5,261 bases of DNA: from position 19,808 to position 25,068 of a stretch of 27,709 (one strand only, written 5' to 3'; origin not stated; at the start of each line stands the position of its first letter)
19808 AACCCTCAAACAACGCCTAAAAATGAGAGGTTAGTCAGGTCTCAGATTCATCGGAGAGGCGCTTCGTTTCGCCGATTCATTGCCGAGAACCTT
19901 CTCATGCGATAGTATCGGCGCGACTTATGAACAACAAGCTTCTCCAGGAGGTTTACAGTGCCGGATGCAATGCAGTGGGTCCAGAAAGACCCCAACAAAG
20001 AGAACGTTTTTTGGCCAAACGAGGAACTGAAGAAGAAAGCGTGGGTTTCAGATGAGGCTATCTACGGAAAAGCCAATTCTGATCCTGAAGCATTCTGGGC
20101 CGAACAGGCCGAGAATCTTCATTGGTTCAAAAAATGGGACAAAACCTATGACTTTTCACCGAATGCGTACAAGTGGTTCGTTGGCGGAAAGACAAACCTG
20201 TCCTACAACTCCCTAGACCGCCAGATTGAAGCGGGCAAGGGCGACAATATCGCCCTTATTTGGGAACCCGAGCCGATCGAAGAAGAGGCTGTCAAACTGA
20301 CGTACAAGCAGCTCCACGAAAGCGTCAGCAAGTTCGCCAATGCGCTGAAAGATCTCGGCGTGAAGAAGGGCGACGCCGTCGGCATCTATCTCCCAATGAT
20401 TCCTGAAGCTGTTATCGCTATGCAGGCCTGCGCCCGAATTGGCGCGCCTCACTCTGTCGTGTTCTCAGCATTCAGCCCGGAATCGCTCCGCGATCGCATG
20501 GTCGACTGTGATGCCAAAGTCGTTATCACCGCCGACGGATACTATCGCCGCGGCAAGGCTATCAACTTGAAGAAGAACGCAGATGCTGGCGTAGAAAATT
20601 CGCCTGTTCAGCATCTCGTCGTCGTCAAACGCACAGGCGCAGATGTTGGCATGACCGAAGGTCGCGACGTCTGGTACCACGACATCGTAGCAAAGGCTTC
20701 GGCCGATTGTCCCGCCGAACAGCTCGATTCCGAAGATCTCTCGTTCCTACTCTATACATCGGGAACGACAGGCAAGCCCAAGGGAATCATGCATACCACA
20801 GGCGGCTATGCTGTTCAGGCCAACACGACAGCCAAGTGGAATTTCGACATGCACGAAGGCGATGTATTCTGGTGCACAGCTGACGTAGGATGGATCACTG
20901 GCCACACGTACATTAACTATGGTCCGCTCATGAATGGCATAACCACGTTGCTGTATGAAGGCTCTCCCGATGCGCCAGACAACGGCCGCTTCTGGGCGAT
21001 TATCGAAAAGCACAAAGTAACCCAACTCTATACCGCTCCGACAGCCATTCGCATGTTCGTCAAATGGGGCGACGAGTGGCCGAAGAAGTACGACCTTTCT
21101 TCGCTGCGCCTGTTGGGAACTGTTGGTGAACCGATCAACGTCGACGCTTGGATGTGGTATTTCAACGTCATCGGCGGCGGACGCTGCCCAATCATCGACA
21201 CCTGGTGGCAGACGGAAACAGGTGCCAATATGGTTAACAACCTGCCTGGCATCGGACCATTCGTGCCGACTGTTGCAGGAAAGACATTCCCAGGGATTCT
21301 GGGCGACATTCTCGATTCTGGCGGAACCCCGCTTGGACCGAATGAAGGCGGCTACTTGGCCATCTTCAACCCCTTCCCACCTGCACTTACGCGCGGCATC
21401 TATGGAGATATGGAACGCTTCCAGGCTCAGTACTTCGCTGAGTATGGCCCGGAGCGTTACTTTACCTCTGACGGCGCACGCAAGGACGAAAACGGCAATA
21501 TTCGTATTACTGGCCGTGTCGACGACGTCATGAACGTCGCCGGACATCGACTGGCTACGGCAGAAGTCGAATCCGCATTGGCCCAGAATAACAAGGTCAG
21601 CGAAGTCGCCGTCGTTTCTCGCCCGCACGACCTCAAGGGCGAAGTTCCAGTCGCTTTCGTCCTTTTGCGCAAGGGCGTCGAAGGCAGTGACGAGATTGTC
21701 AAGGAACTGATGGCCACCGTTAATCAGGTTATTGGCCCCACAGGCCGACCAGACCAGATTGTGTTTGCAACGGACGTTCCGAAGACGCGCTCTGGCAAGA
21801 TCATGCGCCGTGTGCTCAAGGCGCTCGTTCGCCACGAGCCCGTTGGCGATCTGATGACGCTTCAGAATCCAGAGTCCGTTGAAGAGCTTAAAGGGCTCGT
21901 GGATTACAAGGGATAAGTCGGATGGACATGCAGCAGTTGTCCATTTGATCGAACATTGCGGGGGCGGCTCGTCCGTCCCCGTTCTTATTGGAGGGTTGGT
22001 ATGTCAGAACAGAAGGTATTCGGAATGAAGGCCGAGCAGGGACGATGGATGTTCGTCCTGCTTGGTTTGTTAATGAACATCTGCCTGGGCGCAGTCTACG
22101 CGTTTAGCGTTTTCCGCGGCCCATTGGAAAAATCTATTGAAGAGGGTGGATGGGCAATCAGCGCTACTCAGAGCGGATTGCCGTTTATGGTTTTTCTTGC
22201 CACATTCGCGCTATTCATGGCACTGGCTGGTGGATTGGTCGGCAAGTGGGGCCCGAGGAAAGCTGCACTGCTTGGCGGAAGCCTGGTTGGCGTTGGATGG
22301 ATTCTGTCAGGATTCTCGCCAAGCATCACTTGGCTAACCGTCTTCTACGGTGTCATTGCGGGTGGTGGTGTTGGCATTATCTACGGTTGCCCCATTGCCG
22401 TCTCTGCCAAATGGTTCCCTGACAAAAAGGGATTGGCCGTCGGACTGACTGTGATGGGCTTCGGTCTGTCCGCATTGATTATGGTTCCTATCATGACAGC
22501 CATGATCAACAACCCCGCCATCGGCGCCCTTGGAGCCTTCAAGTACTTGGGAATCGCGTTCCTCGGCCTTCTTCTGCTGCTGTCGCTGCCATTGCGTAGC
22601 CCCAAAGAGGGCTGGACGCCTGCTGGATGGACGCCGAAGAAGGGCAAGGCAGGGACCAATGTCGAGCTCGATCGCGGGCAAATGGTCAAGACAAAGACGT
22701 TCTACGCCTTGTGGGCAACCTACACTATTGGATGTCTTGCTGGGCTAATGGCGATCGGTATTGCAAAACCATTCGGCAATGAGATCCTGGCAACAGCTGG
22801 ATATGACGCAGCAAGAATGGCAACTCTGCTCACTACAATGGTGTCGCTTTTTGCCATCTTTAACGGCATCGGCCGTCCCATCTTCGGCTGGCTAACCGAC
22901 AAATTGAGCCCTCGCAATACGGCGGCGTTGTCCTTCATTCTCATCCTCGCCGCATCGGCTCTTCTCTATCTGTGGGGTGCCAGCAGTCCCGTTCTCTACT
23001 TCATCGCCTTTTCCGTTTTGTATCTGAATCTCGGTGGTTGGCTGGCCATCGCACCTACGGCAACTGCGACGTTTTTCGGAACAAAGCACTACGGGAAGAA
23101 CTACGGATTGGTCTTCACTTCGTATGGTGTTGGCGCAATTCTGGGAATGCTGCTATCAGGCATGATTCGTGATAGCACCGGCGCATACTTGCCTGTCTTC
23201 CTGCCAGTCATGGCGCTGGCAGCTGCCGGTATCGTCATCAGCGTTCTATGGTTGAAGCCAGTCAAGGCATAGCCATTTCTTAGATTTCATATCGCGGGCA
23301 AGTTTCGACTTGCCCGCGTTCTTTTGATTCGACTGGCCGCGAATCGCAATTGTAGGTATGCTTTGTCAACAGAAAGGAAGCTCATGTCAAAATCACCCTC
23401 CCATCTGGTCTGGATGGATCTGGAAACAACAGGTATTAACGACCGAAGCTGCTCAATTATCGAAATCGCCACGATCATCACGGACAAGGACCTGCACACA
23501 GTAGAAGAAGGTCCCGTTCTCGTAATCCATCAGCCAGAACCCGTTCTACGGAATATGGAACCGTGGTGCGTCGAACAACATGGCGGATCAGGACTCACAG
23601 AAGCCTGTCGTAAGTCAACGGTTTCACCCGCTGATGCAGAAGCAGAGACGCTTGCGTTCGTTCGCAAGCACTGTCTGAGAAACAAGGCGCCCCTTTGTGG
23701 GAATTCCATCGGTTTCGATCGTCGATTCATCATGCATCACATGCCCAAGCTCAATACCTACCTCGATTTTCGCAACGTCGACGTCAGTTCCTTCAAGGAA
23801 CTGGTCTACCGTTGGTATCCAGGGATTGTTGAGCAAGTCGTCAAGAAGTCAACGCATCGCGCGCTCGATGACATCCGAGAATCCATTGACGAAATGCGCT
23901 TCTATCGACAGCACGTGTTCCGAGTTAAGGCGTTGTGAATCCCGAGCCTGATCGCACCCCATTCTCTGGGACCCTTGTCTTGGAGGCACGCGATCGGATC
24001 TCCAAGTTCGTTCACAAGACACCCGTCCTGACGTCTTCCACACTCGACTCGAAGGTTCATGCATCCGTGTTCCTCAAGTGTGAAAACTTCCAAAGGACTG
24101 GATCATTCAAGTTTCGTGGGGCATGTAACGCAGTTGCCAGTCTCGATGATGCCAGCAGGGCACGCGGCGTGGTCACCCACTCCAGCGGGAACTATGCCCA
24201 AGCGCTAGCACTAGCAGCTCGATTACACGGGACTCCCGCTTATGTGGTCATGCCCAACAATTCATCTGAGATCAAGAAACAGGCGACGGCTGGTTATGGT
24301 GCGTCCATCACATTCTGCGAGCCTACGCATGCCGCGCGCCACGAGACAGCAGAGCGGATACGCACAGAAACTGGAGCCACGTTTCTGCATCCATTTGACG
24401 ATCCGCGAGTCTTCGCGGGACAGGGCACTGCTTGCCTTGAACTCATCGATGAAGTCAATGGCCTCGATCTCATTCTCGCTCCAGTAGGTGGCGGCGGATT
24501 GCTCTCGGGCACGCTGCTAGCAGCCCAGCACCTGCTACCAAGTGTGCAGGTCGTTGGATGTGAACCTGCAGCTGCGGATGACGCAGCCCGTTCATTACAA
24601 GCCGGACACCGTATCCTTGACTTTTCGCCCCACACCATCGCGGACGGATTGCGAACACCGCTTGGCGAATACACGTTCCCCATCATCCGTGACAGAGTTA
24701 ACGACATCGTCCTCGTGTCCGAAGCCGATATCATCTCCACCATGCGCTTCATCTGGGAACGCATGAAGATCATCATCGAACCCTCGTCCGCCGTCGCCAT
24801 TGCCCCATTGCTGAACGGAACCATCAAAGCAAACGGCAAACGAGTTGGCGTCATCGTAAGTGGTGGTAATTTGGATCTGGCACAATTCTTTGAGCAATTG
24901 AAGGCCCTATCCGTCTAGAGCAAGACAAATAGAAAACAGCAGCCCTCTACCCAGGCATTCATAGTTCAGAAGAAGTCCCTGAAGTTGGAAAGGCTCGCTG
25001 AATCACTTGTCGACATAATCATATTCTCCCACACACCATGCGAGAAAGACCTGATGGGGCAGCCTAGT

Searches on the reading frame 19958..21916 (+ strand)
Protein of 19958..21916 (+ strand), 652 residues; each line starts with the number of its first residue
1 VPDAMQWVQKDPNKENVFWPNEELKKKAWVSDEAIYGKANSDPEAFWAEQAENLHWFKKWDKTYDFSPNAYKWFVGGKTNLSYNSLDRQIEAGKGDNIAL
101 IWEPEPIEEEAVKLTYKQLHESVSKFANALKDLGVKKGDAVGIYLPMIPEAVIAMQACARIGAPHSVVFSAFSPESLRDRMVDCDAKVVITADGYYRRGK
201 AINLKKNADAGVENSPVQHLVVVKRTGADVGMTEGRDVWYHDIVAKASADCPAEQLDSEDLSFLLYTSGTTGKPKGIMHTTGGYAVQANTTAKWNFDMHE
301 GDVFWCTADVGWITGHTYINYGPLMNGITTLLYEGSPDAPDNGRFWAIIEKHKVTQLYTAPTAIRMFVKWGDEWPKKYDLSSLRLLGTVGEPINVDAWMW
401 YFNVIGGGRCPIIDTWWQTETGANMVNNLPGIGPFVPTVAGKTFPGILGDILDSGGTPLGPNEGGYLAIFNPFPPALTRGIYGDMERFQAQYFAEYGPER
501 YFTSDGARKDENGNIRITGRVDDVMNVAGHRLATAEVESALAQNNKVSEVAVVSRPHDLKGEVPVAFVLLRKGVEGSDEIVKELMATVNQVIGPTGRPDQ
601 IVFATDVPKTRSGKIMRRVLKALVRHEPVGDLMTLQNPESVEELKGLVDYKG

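Call 5: search_protein_families(library=pfam, proteins=[window:19958-21916:+])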
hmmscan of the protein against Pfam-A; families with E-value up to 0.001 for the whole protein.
window:19958-21916:+ (652 aa): 3 families
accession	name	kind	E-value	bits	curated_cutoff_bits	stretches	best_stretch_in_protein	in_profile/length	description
PF00501.34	AMP-binding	-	4.5e-85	286.2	29.9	1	92-472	6-377/384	AMP-binding enzyme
PF13193.12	AMP-binding_C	-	4.4e-22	79.2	24.5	1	536-614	1-76/76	AMP-binding enzyme C-terminal domain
PF16177.11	ACAS_N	-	1.4e-18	66.9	27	1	34-84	3-54/55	Acetyl-coenzyme A synthetase N-terminus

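Call 7: search_protein_families(library=ncbifam, proteins=[window:19958-21916:+], max_evalue=0.00001)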
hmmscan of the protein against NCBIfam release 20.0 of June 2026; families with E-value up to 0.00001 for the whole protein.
window:19958-21916:+ (652 aa): 97 families (the best 25 are shown)
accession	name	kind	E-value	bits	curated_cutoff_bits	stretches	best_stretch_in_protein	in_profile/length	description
NF001208.0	PRK00174.1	subfamily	3.9e-277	920.9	657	1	13-645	7-642/649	acetate--CoA ligase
TIGR02188.1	Ac_CoA_lig_AcsA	equivalog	4.7e-266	884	724.95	1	33-645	8-627/629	acetate--CoA ligase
NF007815.0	PRK10524.1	equivalog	1.4e-178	595.4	955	1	33-647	5-626/629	propionate--CoA ligase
TIGR02316.1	propion_prpE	equivalog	1e-167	559.6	827.4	1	33-645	4-623/628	propionate--CoA ligase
NF003313.0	PRK04319.1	equivalog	2.4e-139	465.2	729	1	51-636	13-573/574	acetate--CoA ligase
NF002937.0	PRK03584.1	subfamily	1.8e-88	297.4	639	1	38-646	44-650/657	acetoacetate--CoA ligase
NF047394.1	AcylCoAsynMbcS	equivalog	4.7e-73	246.6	850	1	94-622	24-518/525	acyl-CoA synthetase MbcS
TIGR01217.1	ac_ac_CoA_syn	equivalog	9.1e-73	245.5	520.9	1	31-648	36-648/652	acetoacetate--CoA ligase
NF004837.0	PRK06187.1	subfamily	2.6e-64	217.4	476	1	108-624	28-522/531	long-chain-fatty-acid--CoA ligase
NF005714.0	PRK07529.1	subfamily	5.2e-48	163.8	632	1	83-623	33-575/640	acyl-CoA synthetase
TIGR03208.1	cyc_hxne_CoA_lg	equivalog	1.4e-44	152.7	792.3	1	108-617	48-533/538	cyclohexanecarboxylate-CoA ligase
TIGR02262.1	benz_CoA_lig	subfamily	2.5e-44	151.9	375.25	1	80-621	4-506/508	benzoate-CoA ligase family protein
TIGR01733.1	AA-adenyl-dom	subfamily_domain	4.2e-44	151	317.4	1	115-552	1-409/409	amino acid adenylation domain-containing protein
NF006182.0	PRK08316.1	subfamily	6.6e-44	150.3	663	2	107-384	30-289/523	fatty acyl-CoA synthetase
NF006181.0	PRK08314.1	subfamily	1.7e-43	148.7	705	1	113-621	49-551/563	long-chain-fatty-acid--CoA ligase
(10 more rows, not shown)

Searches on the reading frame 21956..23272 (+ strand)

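Call 5: search_protein_families(library=pfam, proteins=[window:21956-23272:+])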
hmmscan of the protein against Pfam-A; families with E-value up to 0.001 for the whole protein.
window:21956-23272:+ (438 aa): 1 family
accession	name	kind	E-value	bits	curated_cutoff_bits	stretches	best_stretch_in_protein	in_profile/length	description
PF07690.21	MFS_1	-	9.1e-29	100.9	33.4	2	66-269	27-220/347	Major Facilitator Superfamily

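Call 7: search_protein_families(library=ncbifam, proteins=[window:21956-23272:+], max_evalue=0.00001)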
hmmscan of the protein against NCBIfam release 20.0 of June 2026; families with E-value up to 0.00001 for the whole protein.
window:21956-23272:+ (438 aa): 6 families
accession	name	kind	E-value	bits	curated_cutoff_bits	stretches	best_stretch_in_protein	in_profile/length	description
NF049980.1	SfMCT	equivalog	5.6e-114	380.7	320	1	30-420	1-377/378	L-lactate MFS transporter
TIGR00890.1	2A0111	subfamily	7.4e-61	206.2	374.85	1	30-414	1-364/377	oxalate/formate antiport family MFS transporter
TIGR04259.1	oxa_formateAnti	equivalog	2.1e-58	198.1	335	1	30-437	1-396/405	oxalate/formate MFS antiporter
NF038246.1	bile_salt_MFS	equivalog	1.4e-16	60.4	400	1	71-415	41-386/408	conjugated bile salt MFS transporter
TIGR00886.1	2A0108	subfamily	2.9e-09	36.5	311.7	0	53-218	19-194/368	NarK family nitrate/nitrite MFS transporter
TIGR00892.1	2A0113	subfamily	1.3e-07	30.8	586.1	1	26-433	11-417/455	monocarboxylate transporter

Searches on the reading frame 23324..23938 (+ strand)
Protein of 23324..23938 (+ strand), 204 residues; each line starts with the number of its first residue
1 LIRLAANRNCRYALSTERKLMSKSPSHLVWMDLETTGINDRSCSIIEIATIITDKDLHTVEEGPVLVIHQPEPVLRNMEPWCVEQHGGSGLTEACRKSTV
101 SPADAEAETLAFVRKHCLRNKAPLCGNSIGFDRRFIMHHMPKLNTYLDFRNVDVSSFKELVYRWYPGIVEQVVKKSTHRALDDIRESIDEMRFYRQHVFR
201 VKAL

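Call 68: search_protein_families(library=pfam, proteins=[window:23324-23938:+], max_evalue=0.0001)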
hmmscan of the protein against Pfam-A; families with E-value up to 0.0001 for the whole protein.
window:23324-23938:+ (204 aa): 1 family
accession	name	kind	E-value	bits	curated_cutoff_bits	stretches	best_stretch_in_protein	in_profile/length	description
PF00929.31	RNase_T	-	2e-32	113.4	24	1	29-190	1-163/164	Exonuclease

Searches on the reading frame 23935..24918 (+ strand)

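Call 68: search_protein_families(library=pfam, proteins=[window:23935-24918:+], max_evalue=0.0001)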
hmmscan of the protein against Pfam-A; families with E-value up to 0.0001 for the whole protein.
window:23935-24918:+ (327 aa): 1 family
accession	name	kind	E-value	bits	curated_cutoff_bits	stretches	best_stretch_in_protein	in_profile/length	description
PF00291.31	PALP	-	1.6e-76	257.9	35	1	22-310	1-295/295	Pyridoxal-phosphate dependent enzyme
